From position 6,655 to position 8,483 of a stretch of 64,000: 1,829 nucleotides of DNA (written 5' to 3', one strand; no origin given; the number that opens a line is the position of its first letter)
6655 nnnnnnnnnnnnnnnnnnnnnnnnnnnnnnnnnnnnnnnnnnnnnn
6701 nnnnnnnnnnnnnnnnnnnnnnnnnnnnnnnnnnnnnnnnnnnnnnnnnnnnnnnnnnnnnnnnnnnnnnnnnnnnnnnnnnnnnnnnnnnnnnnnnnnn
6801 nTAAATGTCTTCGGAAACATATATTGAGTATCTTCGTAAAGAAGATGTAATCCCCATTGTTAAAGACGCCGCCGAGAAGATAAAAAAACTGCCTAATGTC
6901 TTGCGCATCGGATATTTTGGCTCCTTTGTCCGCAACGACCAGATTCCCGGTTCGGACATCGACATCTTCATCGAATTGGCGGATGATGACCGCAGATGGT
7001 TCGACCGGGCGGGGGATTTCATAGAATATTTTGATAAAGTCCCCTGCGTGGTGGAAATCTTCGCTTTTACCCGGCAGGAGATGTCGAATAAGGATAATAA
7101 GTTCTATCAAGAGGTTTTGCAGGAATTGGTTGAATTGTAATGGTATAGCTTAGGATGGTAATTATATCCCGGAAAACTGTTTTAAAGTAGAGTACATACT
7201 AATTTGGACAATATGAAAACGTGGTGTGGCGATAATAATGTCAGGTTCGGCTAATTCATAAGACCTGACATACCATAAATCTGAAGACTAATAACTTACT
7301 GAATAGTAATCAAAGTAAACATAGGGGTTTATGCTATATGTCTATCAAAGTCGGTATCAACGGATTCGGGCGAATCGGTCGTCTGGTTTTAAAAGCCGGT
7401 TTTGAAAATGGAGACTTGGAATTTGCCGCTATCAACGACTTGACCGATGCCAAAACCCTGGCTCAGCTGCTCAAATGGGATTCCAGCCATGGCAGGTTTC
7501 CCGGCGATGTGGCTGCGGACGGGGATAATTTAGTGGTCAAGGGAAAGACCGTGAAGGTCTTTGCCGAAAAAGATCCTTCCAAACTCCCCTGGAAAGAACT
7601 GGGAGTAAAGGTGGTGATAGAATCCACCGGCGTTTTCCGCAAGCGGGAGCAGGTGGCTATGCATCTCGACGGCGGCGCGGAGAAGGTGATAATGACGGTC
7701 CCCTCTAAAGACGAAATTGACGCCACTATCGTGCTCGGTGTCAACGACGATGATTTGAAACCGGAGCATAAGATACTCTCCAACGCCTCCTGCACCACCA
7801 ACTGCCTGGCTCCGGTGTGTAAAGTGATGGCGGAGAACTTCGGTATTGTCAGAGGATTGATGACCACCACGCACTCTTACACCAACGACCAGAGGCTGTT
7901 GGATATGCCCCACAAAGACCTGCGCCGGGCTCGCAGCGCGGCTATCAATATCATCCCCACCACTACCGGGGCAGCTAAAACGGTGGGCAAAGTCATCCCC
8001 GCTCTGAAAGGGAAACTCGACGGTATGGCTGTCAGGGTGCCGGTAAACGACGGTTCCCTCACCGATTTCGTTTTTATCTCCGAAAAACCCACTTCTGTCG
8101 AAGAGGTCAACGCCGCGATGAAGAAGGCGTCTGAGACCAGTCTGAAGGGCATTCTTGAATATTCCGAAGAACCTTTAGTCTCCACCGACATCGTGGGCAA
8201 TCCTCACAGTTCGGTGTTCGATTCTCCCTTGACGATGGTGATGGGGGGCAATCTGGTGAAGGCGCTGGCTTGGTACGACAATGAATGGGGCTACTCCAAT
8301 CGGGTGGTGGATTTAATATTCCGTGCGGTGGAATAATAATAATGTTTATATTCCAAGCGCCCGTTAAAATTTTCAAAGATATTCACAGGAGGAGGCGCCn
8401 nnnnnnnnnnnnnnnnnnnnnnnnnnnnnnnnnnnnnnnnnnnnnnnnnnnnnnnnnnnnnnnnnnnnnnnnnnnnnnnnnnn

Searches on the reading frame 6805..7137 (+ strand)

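Call 88: search_protein_families(library=padloc, proteins=[window:6805-7137:+], max_evalue=0.001)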
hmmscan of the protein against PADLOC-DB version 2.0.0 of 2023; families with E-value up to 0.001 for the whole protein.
window:6805-7137:+ (111 aa): 7 families
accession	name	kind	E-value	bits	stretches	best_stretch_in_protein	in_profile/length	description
PDLC04906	PDC-S09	-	1.9e-11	42.2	1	11-78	3-69/98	-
PDLC04904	PDC-S09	-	2e-08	32.4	1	13-85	6-77/104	-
PDLC04903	PDC-S09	-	1.9e-07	29.4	1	17-109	9-106/108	-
PDLC04905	PDC-S09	-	1.3e-06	26.7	1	16-73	5-63/101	-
PDLC04902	PDC-S09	-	2.1e-06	26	1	22-67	11-56/97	-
PDLC04907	PDC-S09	-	0.00075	17.6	1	19-69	14-64/114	-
PDLC00771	Cyclase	-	0.00083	16.8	0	37-68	47-78/271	oligonucleotide-cyclase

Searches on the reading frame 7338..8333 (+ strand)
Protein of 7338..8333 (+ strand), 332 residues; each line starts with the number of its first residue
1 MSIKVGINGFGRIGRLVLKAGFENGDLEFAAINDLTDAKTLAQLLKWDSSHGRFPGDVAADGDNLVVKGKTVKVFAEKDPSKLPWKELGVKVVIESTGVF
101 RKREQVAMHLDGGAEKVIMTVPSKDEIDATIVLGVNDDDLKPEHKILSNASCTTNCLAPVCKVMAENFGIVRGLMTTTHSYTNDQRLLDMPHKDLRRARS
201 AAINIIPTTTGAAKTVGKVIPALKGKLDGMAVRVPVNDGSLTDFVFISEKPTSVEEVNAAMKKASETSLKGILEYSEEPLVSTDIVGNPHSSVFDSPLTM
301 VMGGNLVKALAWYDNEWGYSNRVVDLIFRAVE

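Call 34: find_related_loci(query=window:7338-8333:+, collection=genome_contigs, flank=6000)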
Query window:7338-8333:+ (332 aa) in genome_contigs; peptide patterns used: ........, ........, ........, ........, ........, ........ (x = any residue, [..] = any of these).
600 stretches matched a pattern (row limit reached: there are more); 597 encode a relative of the query (tblastn E <= 1e-3); the best 80 are kept; 80 distinct loci.
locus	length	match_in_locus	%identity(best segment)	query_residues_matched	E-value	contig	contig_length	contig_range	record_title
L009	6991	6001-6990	63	1-329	9e-143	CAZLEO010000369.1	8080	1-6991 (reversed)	MAG TPA_asm: uncultured Rickettsiales bacterium isolate SRP077602_co5_403 genome assembly, contig: NODE_36043_length_808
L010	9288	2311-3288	62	2-327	1e-140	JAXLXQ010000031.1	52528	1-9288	MAG: Candidatus Eisenbacteria bacterium isolate STL-EIS1 C4.52.fa-31, whole genome shotgun sequence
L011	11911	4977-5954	63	3-326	4e-140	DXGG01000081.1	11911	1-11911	MAG TPA_asm: Candidatus Onthomorpha intestinigallinarum isolate Gambia16-930 Gambia16__C31124_L11911_SAMN16086526, whole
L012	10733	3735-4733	61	1-332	7e-140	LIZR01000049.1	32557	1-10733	MAG: Planctomycetes bacterium DG_23 WOR1_52_54_6899, whole genome shotgun sequence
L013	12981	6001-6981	63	1-326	1e-139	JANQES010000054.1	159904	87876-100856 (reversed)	MAG: Rhodothermales bacterium isolate PL23a_bin.4 k99_5591682, whole genome shotgun sequence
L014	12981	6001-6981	62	1-327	1e-137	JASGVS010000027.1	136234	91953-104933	MAG: Bacillota bacterium isolate MAG218_SZBP c_000000043078, whole genome shotgun sequence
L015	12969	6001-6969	62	3-327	5e-137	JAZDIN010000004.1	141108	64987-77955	MAG: Candidatus Altiarchaeota archaeon isolate MEGAHIT-group-0.401 k141_14964619, whole genome shotgun sequence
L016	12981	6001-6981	62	1-327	4e-136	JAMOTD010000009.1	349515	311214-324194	MAG: Desulfurobacteriaceae bacterium isolate 4571-419_metabat1_scaf2bin.009 4571-419_scaffold_1_c1, whole genome shotgun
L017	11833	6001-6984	61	1-329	5e-135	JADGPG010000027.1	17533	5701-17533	MAG: Thermoleophilia bacterium isolate Chersky_388 k127_4061738, whole genome shotgun sequence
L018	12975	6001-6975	63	3-326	6e-135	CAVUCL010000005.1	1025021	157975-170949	MAG: uncultured Solirubrobacterales bacterium isolate MFD02840.bin.2.168 genome assembly, contig: contig_617, whole geno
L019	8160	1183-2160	62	4-326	2e-134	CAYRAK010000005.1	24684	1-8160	MAG TPA_asm: uncultured Clostridia bacterium isolate binchicken_co6_534 genome assembly, contig: NODE_1802_length_24684_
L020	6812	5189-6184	61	1-331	1e-134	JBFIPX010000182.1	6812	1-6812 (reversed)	MAG: Rhodothermales bacterium isolate Mix_sand12.2021.10.Z.66 k141_2903684_length_6812_cov_14.3382, whole genome shotgun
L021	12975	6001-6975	60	1-327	1e-133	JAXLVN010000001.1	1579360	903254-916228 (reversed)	MAG: Candidatus Kapaibacterium sp. isolate STL-BAC57 C1.230.fa-1, whole genome shotgun sequence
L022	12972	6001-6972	61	3-327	5e-133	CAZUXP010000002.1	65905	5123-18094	MAG TPA_asm: uncultured Methanosarcinales archaeon isolate SRP252850_co1_213 genome assembly, contig: NODE_481_length_65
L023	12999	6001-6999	60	1-332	5e-133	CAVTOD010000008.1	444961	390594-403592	MAG: uncultured Solirubrobacterales bacterium isolate MFD00822.bin.1.206 genome assembly, contig: contig_45983, whole ge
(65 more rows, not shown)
